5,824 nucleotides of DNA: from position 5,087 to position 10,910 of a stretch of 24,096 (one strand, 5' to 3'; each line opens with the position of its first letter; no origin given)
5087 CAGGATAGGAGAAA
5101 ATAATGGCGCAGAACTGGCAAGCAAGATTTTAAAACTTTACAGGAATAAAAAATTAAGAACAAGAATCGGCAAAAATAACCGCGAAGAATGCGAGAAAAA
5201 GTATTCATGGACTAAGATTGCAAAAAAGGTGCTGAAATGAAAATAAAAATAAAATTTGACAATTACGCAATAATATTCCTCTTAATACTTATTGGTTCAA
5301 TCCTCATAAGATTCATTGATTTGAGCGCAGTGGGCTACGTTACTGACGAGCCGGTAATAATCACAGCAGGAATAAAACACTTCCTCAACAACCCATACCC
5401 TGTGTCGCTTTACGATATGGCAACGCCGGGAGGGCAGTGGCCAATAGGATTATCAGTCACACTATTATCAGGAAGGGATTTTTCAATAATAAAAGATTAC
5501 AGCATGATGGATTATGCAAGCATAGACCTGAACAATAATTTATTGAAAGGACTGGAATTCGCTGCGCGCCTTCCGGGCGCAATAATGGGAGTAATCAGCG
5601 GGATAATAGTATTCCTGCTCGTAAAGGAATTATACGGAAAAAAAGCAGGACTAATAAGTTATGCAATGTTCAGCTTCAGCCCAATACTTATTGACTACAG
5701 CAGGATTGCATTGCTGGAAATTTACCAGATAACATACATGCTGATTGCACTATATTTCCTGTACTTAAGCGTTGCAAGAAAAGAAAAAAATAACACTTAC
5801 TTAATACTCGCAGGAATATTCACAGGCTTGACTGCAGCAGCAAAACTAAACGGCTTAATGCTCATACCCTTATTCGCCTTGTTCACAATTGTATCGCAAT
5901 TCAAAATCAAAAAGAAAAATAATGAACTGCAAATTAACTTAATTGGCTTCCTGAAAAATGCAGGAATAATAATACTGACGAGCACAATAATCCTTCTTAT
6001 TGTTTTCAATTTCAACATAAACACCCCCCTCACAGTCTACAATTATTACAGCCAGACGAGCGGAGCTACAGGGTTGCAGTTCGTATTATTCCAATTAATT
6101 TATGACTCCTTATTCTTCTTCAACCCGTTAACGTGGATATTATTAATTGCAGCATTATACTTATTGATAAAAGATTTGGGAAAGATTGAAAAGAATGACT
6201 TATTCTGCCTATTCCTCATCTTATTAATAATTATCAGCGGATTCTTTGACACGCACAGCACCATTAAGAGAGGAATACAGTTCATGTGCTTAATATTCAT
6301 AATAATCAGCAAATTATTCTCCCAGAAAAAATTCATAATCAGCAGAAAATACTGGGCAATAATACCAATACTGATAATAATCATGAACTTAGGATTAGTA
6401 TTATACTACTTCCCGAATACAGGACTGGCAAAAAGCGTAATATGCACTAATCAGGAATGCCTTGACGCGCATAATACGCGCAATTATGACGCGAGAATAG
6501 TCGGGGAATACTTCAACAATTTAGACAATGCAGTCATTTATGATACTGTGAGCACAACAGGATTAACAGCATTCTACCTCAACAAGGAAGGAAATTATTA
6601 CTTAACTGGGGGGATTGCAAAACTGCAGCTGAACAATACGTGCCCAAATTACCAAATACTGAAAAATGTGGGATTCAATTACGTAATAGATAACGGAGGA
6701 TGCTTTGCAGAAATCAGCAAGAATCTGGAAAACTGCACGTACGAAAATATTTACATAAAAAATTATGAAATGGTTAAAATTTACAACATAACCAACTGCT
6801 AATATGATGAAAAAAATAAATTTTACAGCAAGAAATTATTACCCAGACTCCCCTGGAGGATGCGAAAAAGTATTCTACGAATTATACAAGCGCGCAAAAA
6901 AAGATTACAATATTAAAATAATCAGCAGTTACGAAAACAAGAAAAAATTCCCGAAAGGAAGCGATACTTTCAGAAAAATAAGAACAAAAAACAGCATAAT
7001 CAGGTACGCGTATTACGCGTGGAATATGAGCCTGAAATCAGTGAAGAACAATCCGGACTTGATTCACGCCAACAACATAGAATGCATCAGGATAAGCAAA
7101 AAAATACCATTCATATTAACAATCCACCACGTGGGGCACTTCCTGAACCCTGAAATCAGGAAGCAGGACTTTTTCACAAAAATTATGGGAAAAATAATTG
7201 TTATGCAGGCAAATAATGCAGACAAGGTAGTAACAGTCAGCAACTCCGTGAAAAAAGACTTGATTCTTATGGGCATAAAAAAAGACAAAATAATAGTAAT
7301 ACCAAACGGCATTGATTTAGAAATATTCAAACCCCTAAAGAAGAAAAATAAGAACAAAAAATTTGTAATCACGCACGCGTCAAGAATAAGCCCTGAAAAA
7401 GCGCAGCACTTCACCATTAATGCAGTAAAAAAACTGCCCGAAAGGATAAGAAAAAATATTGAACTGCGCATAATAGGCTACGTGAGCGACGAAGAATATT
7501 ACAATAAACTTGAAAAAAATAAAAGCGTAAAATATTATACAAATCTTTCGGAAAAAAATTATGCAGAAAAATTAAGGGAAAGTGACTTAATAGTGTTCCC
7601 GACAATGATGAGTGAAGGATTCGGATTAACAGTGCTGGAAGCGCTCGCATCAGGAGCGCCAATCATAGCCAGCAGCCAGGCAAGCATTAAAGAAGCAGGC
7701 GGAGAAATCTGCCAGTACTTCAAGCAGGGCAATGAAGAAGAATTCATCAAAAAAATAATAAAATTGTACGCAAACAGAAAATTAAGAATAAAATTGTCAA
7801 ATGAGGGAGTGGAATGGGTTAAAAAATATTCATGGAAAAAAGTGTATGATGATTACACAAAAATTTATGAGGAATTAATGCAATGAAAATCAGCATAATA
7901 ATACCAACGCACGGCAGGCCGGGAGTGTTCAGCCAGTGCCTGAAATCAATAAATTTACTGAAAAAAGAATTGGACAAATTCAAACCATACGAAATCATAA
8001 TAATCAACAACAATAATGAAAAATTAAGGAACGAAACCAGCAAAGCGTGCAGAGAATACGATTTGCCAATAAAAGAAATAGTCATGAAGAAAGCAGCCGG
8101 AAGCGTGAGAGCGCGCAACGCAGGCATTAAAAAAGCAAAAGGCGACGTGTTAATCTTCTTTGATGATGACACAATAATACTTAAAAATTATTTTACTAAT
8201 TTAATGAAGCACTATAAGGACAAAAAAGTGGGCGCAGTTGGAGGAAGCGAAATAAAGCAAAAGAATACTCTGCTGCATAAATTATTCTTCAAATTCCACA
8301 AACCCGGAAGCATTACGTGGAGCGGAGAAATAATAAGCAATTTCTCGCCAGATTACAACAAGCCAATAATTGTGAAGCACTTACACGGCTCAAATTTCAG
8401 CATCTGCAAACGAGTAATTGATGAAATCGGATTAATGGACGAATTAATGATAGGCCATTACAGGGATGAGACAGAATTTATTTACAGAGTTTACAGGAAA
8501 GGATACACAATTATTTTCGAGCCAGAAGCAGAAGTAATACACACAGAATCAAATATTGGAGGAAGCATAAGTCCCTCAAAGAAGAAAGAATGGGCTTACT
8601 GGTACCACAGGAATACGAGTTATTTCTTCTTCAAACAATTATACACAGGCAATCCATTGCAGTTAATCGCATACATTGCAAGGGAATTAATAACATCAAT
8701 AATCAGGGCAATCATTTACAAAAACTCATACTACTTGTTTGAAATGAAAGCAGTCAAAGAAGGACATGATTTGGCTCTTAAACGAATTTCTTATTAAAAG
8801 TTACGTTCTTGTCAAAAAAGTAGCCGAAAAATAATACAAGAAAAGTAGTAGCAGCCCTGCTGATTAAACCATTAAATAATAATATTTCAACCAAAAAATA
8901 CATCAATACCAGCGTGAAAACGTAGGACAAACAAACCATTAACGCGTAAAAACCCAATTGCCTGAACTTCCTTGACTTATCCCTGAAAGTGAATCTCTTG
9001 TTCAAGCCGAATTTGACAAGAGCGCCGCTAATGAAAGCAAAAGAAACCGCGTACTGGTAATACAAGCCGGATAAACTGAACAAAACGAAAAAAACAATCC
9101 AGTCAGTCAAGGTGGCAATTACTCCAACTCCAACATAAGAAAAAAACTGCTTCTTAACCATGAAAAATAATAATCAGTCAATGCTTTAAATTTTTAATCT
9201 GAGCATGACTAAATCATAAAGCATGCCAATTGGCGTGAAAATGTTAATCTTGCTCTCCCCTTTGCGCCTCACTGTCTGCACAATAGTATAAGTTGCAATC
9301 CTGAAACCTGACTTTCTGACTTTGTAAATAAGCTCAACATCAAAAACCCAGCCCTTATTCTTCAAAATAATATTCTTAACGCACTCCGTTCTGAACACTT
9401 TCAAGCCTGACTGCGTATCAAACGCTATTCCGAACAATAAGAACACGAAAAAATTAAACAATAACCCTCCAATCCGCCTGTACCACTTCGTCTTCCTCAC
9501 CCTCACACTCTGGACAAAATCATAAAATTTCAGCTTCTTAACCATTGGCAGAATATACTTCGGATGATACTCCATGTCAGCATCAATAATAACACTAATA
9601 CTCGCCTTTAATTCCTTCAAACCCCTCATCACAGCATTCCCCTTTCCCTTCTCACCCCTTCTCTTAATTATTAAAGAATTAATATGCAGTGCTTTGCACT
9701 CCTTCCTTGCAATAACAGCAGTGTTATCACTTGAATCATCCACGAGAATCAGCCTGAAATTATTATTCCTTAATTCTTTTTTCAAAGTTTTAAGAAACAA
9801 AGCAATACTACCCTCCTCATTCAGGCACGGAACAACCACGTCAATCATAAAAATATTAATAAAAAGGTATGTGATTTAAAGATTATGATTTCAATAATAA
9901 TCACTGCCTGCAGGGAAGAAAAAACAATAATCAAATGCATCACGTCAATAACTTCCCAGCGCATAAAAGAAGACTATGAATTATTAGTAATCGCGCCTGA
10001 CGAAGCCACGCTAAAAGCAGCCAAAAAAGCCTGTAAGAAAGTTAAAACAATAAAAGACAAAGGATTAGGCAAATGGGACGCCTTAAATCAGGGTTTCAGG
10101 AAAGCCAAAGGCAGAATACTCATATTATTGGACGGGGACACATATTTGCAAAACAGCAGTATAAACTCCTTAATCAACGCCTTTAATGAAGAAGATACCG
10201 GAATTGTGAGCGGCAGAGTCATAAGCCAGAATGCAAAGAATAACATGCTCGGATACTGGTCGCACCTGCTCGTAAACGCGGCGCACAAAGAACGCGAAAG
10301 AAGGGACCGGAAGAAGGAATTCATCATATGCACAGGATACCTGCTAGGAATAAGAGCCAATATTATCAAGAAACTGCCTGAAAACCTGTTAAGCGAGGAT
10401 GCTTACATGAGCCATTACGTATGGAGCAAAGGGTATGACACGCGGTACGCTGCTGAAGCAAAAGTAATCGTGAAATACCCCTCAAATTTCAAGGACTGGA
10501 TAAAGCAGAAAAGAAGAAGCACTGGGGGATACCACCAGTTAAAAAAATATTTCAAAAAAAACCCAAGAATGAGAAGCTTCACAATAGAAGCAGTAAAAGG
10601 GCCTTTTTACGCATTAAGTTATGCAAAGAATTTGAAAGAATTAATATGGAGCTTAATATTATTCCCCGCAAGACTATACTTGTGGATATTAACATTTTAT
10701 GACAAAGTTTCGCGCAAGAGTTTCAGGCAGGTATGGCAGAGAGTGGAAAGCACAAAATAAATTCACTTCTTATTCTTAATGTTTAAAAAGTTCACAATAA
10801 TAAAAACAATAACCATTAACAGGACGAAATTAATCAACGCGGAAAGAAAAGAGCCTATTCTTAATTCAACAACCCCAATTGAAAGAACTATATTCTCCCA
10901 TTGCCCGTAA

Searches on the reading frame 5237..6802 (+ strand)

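Call 14: search_protein_families(library=pfam, proteins=[window:5237-6802:+], max_evalue=0.001)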
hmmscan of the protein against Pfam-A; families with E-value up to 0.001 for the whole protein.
window:5237-6802:+ (521 aa): 2 families
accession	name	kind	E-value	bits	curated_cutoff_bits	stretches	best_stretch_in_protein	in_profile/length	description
PF13231.12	PMT_2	-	5e-16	59.8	26.1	1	97-231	11-145/160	Dolichyl-phosphate-mannose-protein mannosyltransferase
PF02366.24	PMT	-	5.2e-11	43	22.7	1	106-260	81-231/245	Dolichyl-phosphate-mannose-protein mannosyltransferase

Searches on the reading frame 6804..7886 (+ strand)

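Call 14: search_protein_families(library=pfam, proteins=[window:6804-7886:+], max_evalue=0.001)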
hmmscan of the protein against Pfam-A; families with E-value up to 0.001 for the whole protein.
window:6804-7886:+ (360 aa): 6 families
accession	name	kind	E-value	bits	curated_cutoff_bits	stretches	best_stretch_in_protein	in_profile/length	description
PF00534.26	Glycos_transf_1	-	3.7e-24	85.6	26.4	1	180-335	9-169/172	Glycosyl transferases group 1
PF13439.12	Glyco_transf_4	-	8.8e-21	75.1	28.5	1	17-173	1-169/170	Glycosyltransferase Family 4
PF13692.12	Glyco_trans_1_4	-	1.3e-20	74.5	27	1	187-324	2-142/142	Glycosyl transferases group 1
PF20706.3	GT4-conflict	-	1.9e-09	37.5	26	1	136-293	144-314/385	Family 4 Glycosyltransferase in conflict systems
PF13524.12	Glyco_trans_1_2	-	2.5e-05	24.7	25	1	209-345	7-136/144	Glycosyl transferase-like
PF13579.12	Glyco_trans_4_4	-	6e-05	23.9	29.7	1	83-169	71-158/158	Glycosyl transferase 4-like domain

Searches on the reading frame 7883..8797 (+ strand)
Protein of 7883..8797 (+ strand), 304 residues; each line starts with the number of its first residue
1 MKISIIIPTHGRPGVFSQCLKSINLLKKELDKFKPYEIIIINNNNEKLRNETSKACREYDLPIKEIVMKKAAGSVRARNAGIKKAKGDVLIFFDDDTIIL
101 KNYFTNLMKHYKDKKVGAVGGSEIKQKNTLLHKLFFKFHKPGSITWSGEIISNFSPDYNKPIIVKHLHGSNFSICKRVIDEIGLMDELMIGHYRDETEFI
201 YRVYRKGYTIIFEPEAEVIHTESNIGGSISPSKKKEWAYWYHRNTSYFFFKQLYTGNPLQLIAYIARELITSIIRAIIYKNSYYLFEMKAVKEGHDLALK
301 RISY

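Call 14: search_protein_families(library=pfam, proteins=[window:7883-8797:+], max_evalue=0.001)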
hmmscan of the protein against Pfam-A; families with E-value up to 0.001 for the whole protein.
window:7883-8797:+ (304 aa): 5 families
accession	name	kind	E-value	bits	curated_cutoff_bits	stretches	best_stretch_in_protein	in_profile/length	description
PF00535.33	Glycos_transf_2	-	5.4e-22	78.9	23.3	1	4-182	1-167/168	Glycosyl transferase family 2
PF13641.12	Glyco_tranf_2_3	-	9.1e-11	42.6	27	1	3-221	3-212/230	Glycosyltransferase like family 2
PF10111.15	Glyco_tranf_2_2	-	2.2e-10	40.9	27.3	1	35-206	29-202/276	Glycosyltransferase like family 2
PF13632.12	Glyco_trans_2_3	-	1.3e-08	35.3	27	1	91-266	3-165/198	Glycosyl transferase family group 2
PF13712.12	Glyco_tranf_2_5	-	6.9e-05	23.1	27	1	39-120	2-89/210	Glycosyltransferase like family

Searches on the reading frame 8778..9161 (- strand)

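Call 14: search_protein_families(library=pfam, proteins=[window:8778-9161:-], max_evalue=0.001)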
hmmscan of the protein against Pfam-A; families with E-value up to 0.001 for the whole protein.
window:8778-9161:- (127 aa): 1 family
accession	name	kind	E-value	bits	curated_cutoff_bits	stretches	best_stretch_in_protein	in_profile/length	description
PF04138.20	GtrA_DPMS_TM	-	3.9e-19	69.4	26.1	1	9-122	2-117/117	GtrA/DPMS, transmembrane domain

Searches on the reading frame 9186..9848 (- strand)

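Call 3: search_protein_families(library=pfam, proteins=[window:9186-9848:-], max_evalue=0.01)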
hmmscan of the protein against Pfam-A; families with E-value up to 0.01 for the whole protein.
window:9186-9848:- (220 aa): 3 families
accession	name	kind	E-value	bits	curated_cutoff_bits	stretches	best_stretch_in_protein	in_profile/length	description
PF00535.33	Glycos_transf_2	-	3.7e-21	76.2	23.3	1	4-125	2-125/168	Glycosyl transferase family 2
PF13641.12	Glyco_tranf_2_3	-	4.1e-09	37.2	27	1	4-196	5-212/230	Glycosyltransferase like family 2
PF13506.12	Glyco_transf_21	-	0.0034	17.3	21.7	1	62-107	11-56/174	Glycosyl transferase family 21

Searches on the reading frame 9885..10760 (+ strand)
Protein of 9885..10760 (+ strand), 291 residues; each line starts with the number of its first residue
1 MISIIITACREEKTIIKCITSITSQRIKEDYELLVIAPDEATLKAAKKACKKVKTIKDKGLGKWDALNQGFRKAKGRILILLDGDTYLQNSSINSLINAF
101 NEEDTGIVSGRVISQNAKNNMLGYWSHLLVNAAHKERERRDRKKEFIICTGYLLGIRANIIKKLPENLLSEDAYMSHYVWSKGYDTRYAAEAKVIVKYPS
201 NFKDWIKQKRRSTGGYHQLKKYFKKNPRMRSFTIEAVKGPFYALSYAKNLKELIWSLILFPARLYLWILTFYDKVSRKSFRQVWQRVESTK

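Call 3: search_protein_families(library=pfam, proteins=[window:9885-10760:+], max_evalue=0.01)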
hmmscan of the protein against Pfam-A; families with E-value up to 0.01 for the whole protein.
window:9885-10760:+ (291 aa): 5 families
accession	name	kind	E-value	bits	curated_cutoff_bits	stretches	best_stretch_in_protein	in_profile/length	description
PF00535.33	Glycos_transf_2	-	8.2e-21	75.1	23.3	1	3-162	1-165/168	Glycosyl transferase family 2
PF13641.12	Glyco_tranf_2_3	-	4.5e-19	69.8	27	1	2-214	3-229/230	Glycosyltransferase like family 2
PF13632.12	Glyco_trans_2_3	-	9.9e-16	58.6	27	1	79-268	2-178/198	Glycosyl transferase family group 2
PF13506.12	Glyco_transf_21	-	2.8e-05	24.1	21.7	1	64-163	19-116/174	Glycosyl transferase family 21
PF10111.15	Glyco_tranf_2_2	-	0.0065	16.4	27.3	0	3-96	1-102/276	Glycosyltransferase like family 2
